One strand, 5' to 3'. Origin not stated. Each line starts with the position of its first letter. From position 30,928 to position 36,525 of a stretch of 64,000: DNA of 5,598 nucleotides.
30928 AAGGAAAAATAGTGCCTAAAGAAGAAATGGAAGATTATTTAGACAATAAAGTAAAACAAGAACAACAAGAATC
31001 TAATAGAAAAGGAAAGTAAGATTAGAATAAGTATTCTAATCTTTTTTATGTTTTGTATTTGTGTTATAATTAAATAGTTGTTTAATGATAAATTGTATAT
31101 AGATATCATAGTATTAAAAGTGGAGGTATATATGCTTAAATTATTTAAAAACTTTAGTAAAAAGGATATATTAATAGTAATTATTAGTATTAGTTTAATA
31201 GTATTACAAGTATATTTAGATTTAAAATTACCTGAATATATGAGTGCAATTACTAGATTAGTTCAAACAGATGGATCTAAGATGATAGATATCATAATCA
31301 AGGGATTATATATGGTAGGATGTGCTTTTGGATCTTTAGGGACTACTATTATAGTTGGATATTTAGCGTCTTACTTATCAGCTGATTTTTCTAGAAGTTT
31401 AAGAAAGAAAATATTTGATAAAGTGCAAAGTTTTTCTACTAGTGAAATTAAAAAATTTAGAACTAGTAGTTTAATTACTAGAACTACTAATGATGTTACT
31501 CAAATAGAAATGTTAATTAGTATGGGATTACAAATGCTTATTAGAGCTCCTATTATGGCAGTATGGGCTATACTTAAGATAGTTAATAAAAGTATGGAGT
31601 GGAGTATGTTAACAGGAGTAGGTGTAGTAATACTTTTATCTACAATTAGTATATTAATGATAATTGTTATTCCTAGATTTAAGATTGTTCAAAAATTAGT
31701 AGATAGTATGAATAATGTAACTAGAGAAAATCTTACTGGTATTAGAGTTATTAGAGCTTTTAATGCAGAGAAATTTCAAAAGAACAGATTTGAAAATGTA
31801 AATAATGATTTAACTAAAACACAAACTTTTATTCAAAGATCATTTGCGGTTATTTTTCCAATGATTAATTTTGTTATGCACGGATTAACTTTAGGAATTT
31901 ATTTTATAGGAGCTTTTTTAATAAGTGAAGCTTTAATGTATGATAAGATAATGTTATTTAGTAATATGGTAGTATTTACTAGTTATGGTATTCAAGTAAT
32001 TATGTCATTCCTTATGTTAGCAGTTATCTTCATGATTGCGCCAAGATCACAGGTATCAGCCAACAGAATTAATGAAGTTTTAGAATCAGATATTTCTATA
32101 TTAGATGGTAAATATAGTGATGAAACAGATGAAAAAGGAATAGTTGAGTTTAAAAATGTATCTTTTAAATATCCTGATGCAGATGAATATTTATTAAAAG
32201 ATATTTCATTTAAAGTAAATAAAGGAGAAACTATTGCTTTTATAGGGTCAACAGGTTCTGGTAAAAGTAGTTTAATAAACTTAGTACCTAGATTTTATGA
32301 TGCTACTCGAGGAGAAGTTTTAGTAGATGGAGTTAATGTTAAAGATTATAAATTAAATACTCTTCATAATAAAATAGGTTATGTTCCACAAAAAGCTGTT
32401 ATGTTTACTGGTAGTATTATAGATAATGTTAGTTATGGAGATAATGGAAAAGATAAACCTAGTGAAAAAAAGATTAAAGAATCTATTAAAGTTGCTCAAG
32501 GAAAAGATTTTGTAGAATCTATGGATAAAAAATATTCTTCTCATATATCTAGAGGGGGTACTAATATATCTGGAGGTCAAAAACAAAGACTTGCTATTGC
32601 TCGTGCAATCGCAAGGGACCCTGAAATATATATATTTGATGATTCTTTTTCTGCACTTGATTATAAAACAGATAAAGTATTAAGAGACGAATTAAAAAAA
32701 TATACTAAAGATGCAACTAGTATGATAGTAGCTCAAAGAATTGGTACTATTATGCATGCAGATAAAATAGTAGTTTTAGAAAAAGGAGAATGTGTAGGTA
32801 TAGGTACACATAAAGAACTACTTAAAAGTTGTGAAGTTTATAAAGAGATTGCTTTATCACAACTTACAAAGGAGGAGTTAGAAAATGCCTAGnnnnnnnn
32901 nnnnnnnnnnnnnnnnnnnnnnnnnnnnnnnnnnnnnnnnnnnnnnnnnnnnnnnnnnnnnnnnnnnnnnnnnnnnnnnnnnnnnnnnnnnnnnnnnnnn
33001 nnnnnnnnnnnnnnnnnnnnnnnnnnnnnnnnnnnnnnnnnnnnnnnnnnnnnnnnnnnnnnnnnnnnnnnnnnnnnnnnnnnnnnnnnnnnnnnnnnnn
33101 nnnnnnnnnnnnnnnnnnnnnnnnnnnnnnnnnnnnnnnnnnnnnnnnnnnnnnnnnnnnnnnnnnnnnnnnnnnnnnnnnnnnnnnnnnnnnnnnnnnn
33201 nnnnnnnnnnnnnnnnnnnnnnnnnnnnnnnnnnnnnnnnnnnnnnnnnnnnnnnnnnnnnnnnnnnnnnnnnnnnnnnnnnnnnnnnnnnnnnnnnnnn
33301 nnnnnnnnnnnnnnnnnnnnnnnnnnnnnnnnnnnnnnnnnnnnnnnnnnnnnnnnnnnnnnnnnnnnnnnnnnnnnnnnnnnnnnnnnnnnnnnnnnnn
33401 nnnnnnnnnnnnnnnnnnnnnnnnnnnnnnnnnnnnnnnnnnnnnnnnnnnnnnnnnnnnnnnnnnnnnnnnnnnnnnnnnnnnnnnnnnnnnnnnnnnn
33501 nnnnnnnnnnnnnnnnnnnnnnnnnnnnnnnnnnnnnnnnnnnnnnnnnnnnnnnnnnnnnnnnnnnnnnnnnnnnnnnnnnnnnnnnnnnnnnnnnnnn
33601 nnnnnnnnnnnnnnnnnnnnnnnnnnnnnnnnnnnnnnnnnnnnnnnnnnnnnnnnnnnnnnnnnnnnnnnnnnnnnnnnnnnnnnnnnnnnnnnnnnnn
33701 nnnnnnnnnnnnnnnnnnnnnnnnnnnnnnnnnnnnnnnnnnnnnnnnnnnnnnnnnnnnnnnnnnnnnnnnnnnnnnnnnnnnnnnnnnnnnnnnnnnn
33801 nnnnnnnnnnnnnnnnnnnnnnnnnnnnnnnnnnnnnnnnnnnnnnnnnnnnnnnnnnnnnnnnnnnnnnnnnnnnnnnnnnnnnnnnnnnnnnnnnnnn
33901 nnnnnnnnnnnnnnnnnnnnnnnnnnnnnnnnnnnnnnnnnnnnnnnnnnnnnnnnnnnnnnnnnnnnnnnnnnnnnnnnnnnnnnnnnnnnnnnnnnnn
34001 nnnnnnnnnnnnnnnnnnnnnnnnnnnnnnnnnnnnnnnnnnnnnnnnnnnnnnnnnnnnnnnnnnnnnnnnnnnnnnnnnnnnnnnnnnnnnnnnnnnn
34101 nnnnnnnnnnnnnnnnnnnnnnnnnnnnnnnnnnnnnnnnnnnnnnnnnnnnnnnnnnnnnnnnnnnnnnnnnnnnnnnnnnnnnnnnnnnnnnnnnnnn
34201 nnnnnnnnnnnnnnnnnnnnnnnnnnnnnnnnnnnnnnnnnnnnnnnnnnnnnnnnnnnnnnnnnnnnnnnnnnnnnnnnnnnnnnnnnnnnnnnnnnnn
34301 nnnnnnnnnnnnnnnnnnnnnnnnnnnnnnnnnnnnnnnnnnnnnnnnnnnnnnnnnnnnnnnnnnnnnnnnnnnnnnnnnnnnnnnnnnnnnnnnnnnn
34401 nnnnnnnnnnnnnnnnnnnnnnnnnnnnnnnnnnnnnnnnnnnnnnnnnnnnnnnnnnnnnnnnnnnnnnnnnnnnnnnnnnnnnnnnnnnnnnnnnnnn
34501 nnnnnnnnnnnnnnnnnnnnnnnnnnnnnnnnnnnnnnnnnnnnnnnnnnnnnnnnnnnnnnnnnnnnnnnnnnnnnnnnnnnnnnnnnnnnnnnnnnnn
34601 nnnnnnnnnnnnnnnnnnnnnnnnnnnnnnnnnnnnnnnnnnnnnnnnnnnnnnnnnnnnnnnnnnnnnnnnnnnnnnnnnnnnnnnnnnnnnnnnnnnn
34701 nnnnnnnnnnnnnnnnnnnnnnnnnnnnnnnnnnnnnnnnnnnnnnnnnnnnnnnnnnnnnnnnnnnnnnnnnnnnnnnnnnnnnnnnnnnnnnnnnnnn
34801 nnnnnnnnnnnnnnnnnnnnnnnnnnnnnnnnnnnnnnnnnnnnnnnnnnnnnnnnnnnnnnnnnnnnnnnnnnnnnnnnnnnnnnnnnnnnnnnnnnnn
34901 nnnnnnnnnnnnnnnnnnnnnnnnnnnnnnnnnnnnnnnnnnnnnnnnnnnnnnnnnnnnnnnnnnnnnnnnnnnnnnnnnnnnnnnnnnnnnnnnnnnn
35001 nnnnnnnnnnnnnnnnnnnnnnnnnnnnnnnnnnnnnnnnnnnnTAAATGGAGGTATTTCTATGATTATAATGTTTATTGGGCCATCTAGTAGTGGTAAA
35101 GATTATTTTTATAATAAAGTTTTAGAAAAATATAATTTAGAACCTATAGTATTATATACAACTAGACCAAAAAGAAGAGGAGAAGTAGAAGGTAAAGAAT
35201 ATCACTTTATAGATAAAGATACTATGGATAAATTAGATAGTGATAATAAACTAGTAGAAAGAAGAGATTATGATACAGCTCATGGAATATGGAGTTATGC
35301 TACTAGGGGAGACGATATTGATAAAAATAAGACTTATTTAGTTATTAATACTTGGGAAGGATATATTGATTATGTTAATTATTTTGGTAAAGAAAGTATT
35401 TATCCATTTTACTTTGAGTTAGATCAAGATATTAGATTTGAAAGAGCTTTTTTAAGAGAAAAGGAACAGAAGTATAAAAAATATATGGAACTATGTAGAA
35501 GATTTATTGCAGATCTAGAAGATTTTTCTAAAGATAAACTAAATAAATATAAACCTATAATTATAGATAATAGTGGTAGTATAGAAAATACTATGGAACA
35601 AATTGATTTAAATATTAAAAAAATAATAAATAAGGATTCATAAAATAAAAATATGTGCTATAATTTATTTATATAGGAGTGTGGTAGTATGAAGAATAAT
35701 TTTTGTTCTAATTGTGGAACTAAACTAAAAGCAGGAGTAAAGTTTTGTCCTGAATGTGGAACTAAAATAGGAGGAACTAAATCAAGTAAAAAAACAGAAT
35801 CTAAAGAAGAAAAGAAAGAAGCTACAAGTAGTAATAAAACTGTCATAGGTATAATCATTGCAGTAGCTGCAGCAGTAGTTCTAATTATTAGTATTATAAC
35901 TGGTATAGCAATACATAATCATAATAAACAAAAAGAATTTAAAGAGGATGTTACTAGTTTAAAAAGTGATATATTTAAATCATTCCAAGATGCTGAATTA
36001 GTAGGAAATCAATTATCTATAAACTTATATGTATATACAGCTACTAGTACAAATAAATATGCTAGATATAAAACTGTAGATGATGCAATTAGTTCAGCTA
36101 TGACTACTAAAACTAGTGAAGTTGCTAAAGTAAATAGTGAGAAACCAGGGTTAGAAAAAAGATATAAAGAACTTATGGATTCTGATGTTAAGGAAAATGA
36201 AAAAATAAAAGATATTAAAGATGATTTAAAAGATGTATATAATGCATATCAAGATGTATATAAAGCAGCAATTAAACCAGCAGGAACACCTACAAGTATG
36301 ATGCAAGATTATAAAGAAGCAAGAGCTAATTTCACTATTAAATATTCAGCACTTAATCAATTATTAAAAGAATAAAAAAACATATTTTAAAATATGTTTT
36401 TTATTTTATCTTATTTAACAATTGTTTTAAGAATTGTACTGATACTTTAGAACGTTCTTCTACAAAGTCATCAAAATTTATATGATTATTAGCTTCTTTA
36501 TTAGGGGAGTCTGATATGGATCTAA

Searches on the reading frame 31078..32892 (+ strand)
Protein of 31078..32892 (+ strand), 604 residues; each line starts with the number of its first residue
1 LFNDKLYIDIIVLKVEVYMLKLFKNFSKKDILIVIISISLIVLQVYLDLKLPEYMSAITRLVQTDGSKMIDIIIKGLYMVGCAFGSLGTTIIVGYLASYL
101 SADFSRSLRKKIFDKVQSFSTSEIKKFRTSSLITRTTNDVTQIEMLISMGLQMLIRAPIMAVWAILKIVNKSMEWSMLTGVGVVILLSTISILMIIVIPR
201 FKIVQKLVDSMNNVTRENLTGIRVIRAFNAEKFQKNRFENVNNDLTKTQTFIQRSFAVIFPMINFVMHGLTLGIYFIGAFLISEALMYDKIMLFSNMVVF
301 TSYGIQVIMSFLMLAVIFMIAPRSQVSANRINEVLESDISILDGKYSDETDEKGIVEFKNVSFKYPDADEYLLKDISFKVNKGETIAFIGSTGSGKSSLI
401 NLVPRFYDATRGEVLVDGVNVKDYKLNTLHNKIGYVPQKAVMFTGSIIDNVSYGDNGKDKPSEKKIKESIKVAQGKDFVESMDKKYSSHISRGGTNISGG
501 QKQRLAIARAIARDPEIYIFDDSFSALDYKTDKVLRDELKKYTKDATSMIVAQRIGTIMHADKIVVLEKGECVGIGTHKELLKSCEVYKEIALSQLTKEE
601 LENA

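Call 60: search_protein_families(library=pfam, proteins=[window:31078-32892:+], max_evalue=0.0001)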
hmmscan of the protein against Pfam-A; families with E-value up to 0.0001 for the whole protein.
window:31078-32892:+ (604 aa): 3 families
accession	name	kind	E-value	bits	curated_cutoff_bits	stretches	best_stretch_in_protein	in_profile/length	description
PF00005.33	ABC_tran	-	7e-29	101.6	25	1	373-524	1-136/137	ABC transporter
PF00664.28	ABC_membrane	-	2.9e-24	86.7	28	1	35-310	2-273/274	ABC transporter transmembrane region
PF02463.25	SMC_N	-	1.8e-05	24.7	40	0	405-568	102-212/220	RecF/RecN/SMC N terminal domain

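Call 61: search_solved_structures(query=window:31078-32889:+, max_evalue=1e-20)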
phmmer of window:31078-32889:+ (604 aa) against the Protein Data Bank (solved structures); distinct sequences matched with E-value up to 1e-20: 300 (the best 60 are shown).
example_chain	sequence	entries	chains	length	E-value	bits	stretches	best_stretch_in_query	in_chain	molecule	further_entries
9ody_A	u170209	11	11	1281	1e-118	400.6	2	84-597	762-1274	ATP-binding cassette, sub-family B (MDR/TAP), member 4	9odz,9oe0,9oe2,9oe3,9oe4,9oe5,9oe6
9oe1_A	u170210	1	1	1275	3.5e-118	398.8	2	84-596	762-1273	ATP-binding cassette, sub-family B (MDR/TAP), member 4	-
9nfi_A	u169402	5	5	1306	1.1e-116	393.8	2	126-597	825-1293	Permeability Glycoprotein (P-gp)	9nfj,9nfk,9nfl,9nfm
8y6h_A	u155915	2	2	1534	5e-114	385.1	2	87-602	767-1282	ATP-dependent translocase ABCB1,mNeonGreen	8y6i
8gmg_A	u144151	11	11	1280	7.5e-114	384.5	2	87-591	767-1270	ATP-dependent translocase ABCB1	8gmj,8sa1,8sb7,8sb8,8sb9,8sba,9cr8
6qex_A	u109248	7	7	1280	7.6e-114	384.5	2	87-591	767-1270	Multidrug resistance protein 1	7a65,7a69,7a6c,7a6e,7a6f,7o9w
8sa0_A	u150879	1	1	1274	1.3e-113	383.7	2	87-589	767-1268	ATP-dependent translocase ABCB1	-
6c0v_A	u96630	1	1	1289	2.1e-113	383.1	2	87-592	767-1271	Multidrug resistance protein 1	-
4ksb_A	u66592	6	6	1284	6.7e-111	374.8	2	99-592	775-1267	Multidrug resistance protein 1A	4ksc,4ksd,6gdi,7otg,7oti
4q9h_A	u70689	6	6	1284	7.4e-111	374.7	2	99-592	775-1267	Multidrug resistance protein 1A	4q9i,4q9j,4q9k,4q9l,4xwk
7qkr_A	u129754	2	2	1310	8.6e-111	374.4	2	77-600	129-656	Plasma membrane ATP-binding cassette transporter required for the export of a-factor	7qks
4lsg_A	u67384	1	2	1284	8.9e-111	374.4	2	99-592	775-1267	Multidrug resistance protein 1A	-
36cg_U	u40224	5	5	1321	1e-110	374.2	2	80-590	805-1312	Bile salt export pump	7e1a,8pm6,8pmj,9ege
7dv5_U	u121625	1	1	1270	1.2e-110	374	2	80-588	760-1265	Bile salt export pump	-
5kpi_A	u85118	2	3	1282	1.2e-110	374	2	99-590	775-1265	Multidrug resistance protein 1A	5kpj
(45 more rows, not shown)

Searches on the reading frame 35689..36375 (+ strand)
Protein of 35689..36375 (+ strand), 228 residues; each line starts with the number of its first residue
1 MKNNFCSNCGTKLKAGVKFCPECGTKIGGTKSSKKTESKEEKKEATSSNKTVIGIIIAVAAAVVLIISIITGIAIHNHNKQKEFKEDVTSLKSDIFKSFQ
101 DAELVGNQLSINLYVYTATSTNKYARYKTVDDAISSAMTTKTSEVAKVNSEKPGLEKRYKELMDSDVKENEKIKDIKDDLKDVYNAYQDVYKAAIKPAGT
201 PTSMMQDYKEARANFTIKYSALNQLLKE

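Call 60: search_protein_families(library=pfam, proteins=[window:35689-36375:+], max_evalue=0.0001)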
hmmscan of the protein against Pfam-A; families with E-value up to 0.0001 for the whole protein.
window:35689-36375:+ (228 aa): 3 families
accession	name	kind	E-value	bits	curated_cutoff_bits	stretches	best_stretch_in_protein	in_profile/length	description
PF13240.11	Zn_Ribbon_1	-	7.6e-09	35.5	25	1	5-26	1-22/23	zinc-ribbon domain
PF13248.11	Zn_ribbon_3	-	3.3e-07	30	27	1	6-27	5-26/26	zinc-ribbon domain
PF12773.13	DZR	-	2.3e-05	24.9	27.3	1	5-26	14-33/45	Double zinc ribbon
